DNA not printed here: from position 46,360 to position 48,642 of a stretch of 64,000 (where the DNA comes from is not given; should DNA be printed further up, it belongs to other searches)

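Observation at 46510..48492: GT2 glycosyltransferase fused to a Wzy/O-antigen-ligase-like polytopic domain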

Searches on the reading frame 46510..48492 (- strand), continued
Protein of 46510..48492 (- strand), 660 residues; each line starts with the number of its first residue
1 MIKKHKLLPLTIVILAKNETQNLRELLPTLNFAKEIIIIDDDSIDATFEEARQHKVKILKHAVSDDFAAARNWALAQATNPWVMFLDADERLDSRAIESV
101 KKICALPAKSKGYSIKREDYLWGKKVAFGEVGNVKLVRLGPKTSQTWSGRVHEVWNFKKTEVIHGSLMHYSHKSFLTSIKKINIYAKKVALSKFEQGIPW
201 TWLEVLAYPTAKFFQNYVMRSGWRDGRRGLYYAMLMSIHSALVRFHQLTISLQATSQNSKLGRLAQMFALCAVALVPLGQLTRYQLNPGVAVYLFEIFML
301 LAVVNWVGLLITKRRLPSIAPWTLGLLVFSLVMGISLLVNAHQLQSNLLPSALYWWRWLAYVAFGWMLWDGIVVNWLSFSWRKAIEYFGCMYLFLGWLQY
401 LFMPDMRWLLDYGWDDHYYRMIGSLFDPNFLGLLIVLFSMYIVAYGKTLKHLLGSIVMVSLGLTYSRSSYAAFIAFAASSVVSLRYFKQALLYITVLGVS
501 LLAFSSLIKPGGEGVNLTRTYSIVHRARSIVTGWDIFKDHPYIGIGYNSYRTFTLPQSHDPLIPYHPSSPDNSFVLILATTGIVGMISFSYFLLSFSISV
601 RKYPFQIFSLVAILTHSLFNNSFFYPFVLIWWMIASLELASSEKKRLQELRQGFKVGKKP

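Call 52: find_encoding_contigs(protein=P0004, flank=10000, max_places=2)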
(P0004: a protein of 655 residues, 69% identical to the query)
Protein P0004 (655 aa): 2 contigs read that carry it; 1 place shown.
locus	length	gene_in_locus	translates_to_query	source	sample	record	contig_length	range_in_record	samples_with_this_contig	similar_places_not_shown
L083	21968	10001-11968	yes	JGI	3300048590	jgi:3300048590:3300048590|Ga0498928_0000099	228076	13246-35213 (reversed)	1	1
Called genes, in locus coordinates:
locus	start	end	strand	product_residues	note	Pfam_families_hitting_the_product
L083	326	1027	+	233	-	PF13189:Cytidylate_kin2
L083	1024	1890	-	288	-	PF12705:PDDEXK_1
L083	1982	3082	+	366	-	PF09587:PGA_cap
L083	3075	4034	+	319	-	PF01189:Methyltr_RsmB-F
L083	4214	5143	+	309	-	PF13641:Glyco_tranf_2_3, PF00535:Glycos_transf_2, PF10111:Glyco_tranf_2_2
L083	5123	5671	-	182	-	PF00293:NUDIX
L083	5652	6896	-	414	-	PF01943:Polysacc_synt, PF13440:Polysacc_synt_3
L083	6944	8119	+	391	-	PF13439:Glyco_transf_4 (faint), PF00534:Glycos_transf_1, PF13692:Glyco_trans_1_4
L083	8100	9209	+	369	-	PF13439:Glyco_transf_4, PF13579:Glyco_trans_4_4, PF13692:Glyco_trans_1_4, PF20706:GT4-conflict (weak), PF13524:Glyco_trans_1_2 (weak), PF00534:Glycos_transf_1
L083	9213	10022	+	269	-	PF10111:Glyco_tranf_2_2 (weak), PF13641:Glyco_tranf_2_3, PF00535:Glycos_transf_2, PF13632:Glyco_trans_2_3 (weak)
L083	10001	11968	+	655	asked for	PF00535:Glycos_transf_2, PF04932:Wzy_C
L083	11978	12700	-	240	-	PF27332:TP_0781 (faint), PF17936:Big_6, PF19077:Big_13 (faint), PF09136:Glucodextran_B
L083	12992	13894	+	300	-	PF00535:Glycos_transf_2, PF13641:Glyco_tranf_2_3, PF13632:Glyco_trans_2_3 (weak)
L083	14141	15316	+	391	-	PF04464:Glyphos_transf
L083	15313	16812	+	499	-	PF00483:NTP_transferase, PF12804:NTP_transf_3, PF20202:DUF6564 (weak), PF13419:HAD_2 (faint), PF00702:Hydrolase, PF13344:Hydrolase_6, PF13242:Hydrolase_like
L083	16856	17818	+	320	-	PF13685:Fe-ADH_2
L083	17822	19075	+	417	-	-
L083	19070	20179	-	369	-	PF13439:Glyco_transf_4, PF13579:Glyco_trans_4_4 (weak), PF00534:Glycos_transf_1, PF13692:Glyco_trans_1_4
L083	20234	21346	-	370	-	PF13439:Glyco_transf_4, PF20706:GT4-conflict, PF00534:Glycos_transf_1, PF13692:Glyco_trans_1_4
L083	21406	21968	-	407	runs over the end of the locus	PF00404:Dockerin_1 (weak)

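Call 59: search_protein_families(library=pfam, proteins=[L083:17822-19075:+, L006:10851-12359:+, L006:12365-13906:+, L008:10851-12452:+, L017:10796-11509:+, L017:11612-13345:+, L017:13342-14964:+, L017:14952-16067:+, L004:10769-11995:+], max_evalue=0.1)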
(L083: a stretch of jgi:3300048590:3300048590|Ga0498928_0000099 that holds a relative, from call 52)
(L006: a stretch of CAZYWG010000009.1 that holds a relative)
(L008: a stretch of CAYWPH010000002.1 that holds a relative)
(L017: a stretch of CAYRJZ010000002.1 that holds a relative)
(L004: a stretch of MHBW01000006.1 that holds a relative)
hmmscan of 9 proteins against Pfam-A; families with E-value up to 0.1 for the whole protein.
L083:17822-19075:+ (417 aa): 0 families

L006:10851-12359:+ (502 aa): 0 families

L006:12365-13906:+ (513 aa): 1 family
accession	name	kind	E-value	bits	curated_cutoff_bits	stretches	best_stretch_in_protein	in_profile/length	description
PF13231.12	PMT_2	-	8.8e-08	32.9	26.1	1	144-274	24-158/160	Dolichyl-phosphate-mannose-protein mannosyltransferase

L008:10851-12452:+ (533 aa): 1 family
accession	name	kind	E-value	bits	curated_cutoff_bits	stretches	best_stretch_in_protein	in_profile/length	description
PF13231.12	PMT_2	-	1.4e-07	32.3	26.1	1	137-278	20-160/160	Dolichyl-phosphate-mannose-protein mannosyltransferase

L017:10796-11509:+ (237 aa): 11 families
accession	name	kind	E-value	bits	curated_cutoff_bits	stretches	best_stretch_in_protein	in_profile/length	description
PF08242.18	Methyltransf_12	-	8.4e-13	49.3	30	1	42-133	1-98/98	Methyltransferase domain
PF13489.12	Methyltransf_23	-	3.3e-10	40.4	27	1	42-174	27-162/164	Methyltransferase domain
PF13649.12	Methyltransf_25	-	4.7e-10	40.5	27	1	42-131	2-97/97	Methyltransferase domain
PF08241.18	Methyltransf_11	-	8.7e-10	39.6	21.2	1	42-134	1-94/95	Methyltransferase domain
PF13847.12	Methyltransf_31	-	4.4e-08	33.4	27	1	41-138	7-112/145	Methyltransferase domain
PF00398.26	RrnaAD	-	1.5e-06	28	24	1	38-94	31-88/263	Ribosomal RNA adenine dimethylase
PF05401.17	NodS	-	0.0014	18.9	24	1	41-135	47-144/201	Nodulation protein S (NodS)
PF05219.18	DREV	-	0.0032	17.1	26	1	41-137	98-190/265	DREV methyltransferase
PF20922.3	Anamorsin_N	-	0.0061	16.7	27.1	1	69-172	19-118/163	Anamorsin, N-terminal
PF06080.18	DUF938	-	0.014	15.6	27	1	41-138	29-140/202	Protein of unknown function (DUF938)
PF25469.1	HTH_NWD1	-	0.096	13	27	0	4-82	41-121/125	NWD1-like, winged helix-turn-helix domain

L017:11612-13345:+ (577 aa): 0 families

L017:13342-14964:+ (540 aa): 1 family
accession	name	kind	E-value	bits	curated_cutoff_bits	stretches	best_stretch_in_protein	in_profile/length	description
PF13231.12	PMT_2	-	3.1e-07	31.2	26.1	1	139-284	16-160/160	Dolichyl-phosphate-mannose-protein mannosyltransferase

L017:14952-16067:+ (371 aa): 1 family
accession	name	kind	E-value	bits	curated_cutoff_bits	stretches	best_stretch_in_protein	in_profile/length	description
PF09594.16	GT87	-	8e-29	101.5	25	1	61-290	3-234/237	Glycosyltransferase family 87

L004:10769-11995:+ (409 aa): 1 family
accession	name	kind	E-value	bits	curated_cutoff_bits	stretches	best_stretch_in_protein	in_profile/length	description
PF04932.20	Wzy_C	-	4.5e-13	49.7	31.7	1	191-329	1-148/149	O-Antigen ligase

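Call 68: search_protein_representatives(protein=window:46510-48492:-)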
Query: 660 residues. Proteins with E-value up to 0.001 (for the whole library): 21434; up to 1e-10: 5685; up to 1e-30: 570. The best 150 are listed.
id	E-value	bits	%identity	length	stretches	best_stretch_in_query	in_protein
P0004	0.0e+00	1040.3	69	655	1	1-645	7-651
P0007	2.9e-146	505.1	42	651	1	4-633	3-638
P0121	1.9e-145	502.4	41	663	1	5-643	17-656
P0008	4.6e-143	494.5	42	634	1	10-640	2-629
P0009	1.2e-139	483.2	41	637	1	10-635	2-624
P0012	8.2e-125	434.2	39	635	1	7-637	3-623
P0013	1.3e-124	433.5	39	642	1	9-642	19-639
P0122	2.7e-124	432.5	38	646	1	10-635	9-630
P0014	1.4e-122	426.8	42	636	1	10-634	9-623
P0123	4.1e-121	422.0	41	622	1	10-638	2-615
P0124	2.0e-120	419.7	38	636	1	10-632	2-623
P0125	6.3e-119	414.8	36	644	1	4-635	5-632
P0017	3.2e-115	402.5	36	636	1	10-634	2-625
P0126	4.1e-109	382.3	36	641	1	2-632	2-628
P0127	1.7e-108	380.3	37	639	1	9-632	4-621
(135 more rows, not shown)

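Call 80: list_cluster_members(proteins=[window:46513-48492:-, window:34425-35456:+, window:28786-31125:+, window:45810-46529:+])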
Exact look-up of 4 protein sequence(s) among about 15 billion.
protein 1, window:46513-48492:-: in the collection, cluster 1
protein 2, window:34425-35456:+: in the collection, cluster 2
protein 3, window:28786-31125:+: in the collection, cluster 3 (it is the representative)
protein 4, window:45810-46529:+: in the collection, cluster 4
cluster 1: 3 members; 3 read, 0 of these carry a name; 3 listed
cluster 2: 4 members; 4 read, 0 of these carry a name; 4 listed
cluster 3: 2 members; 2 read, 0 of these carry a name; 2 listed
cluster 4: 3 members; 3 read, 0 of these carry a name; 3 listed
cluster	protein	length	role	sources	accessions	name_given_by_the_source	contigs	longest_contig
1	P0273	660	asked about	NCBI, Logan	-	-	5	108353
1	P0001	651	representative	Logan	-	-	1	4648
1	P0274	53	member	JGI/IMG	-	-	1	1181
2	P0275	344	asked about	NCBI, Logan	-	-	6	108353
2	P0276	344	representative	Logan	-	-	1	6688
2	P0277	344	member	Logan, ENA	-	-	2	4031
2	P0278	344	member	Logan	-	-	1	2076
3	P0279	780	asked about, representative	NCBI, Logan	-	-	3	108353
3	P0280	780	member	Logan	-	-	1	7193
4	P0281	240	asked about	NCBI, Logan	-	-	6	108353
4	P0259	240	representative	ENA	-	-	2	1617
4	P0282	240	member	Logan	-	-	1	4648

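Call 81: find_encoding_contigs(protein=window:46510-48492:-, flank=2000, max_places=6)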
Protein window:46510-48492:- (660 aa): 8 contigs read that carry it; 2 places shown.
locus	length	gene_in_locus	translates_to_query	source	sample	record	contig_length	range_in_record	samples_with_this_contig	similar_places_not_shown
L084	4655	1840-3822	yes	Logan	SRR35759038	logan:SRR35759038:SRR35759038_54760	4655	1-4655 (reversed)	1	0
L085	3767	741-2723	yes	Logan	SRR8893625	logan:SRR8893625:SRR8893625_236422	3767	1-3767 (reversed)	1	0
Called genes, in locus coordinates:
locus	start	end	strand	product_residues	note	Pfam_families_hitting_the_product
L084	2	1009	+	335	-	?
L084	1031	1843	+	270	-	PF10111:Glyco_tranf_2_2 (weak), PF13641:Glyco_tranf_2_3, PF13712:Glyco_tranf_2_5 (faint), PF00535:Glycos_transf_2, PF13632:Glyco_trans_2_3 (weak)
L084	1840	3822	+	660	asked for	PF00535:Glycos_transf_2, PF04932:Wzy_C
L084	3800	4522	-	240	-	PF27332:TP_0781 (faint), PF17936:Big_6, PF19077:Big_13 (faint), PF09136:Glucodextran_B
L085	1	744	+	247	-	?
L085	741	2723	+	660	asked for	PF00535:Glycos_transf_2, PF04932:Wzy_C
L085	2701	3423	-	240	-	PF27332:TP_0781 (faint), PF17936:Big_6, PF19077:Big_13 (faint), PF09136:Glucodextran_B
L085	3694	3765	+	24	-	?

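Call 83: find_encoding_contigs(protein=P0002, flank=5000, max_places=2)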
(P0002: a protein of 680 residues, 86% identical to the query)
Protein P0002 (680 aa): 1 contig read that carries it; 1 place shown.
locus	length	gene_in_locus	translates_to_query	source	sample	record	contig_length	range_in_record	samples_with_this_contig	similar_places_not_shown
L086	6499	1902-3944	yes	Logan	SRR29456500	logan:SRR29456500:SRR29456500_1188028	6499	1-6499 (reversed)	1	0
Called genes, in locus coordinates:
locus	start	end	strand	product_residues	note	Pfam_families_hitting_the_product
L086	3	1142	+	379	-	?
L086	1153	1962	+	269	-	PF10111:Glyco_tranf_2_2 (weak), PF13641:Glyco_tranf_2_3, PF00535:Glycos_transf_2, PF13632:Glyco_trans_2_3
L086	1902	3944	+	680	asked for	PF00535:Glycos_transf_2, PF04932:Wzy_C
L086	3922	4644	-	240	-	PF17936:Big_6, PF19077:Big_13 (faint), PF27332:TP_0781 (faint), PF09136:Glucodextran_B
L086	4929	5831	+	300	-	PF00535:Glycos_transf_2, PF13641:Glyco_tranf_2_3, PF13632:Glyco_trans_2_3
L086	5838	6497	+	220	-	?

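Call 97: search_dna_similar(query=window:46513-48492:-, collection=plasmids, mode=protein, max_evalue=0.00001, max_rows=30)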
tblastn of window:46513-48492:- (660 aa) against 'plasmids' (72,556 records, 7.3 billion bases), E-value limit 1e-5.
Records with a match: 18; places in all: 18; records where one place covers at least 80% of the query: 0.
Best place of each record, by identity: <60% 18.
By first word of the organism name: Sinorhizobium 4; Klebsiella 3; Neisseria 2; Proteus 2; Legionella 1; Aeromonas 1; Fusobacterium 1; Alteromonas 1; Niallia 1; Enterobacter 1; and 1 more.
By predicted mobility (MOB-suite, as given by PLSDB): non-mobilizable 15; mobilizable 2; conjugative 1.
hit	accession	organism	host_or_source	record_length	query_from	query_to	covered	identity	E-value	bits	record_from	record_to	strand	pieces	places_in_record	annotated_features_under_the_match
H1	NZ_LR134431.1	Legionella adelaidensis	environmental,Cooling tower water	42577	10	329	48%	26.1%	6e-10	71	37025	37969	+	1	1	glycosyltransferase family 2 protein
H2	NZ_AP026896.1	Aeromonas caviae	Microbe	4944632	10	253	37%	29.3%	1e-14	86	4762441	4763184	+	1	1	none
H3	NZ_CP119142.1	Neisseria gonorrhoeae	Homo sapiens,whole organism,synovial ...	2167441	10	235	34%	29.4%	1e-16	92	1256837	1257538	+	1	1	none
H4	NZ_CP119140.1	Neisseria gonorrhoeae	Homo sapiens,whole organism,blood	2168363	10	235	34%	29.4%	1e-16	92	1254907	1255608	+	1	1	none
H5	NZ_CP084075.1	Fusobacterium vincentii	-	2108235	8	248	37%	27.0%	5e-11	74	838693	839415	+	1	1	none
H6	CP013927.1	Alteromonas stellipolaris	-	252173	9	256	38%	25.6%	1e-6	60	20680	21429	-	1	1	glycosyl transferase | hypothetical protein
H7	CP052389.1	Klebsiella pneumoniae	Homo sapiens,blood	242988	10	235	34%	27.5%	2e-12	79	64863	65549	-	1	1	glycosyltransferase family 2 protein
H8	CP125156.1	Klebsiella pneumoniae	-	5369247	10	235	34%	27.5%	2e-12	79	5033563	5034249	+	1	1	glycosyltransferase family 2 protein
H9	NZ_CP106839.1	Klebsiella michiganensis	mixed culture,fishpond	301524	10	237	35%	26.9%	6e-6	57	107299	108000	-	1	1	glycosyltransferase family 2 protein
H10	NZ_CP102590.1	Niallia taxi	-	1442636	7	221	33%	27.5%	3e-8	65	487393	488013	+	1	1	none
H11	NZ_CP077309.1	Enterobacter hormaechei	-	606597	10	229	33%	26.5%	4e-11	74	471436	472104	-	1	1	glycosyltransferase family 2 protein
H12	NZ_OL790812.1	Proteus mirabilis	-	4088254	10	235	34%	24.5%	3e-9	68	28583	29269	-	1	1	none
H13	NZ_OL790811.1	Proteus mirabilis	-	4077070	10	235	34%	24.5%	3e-9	68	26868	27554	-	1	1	none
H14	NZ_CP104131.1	Sinorhizobium sp. K101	Phaseolus vulgaris,cell ...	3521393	67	243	27%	29.1%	6e-9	67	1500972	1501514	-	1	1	none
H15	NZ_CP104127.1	Sinorhizobium sp. M103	Phaseolus vulgaris,cell ...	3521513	67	243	27%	29.1%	6e-9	67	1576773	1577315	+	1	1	none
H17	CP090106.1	Sinorhizobium meliloti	Medicago,Cell culture,Plant nodule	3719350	67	243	27%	28.6%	7e-8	64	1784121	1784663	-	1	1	glycosyltransferase family 2 protein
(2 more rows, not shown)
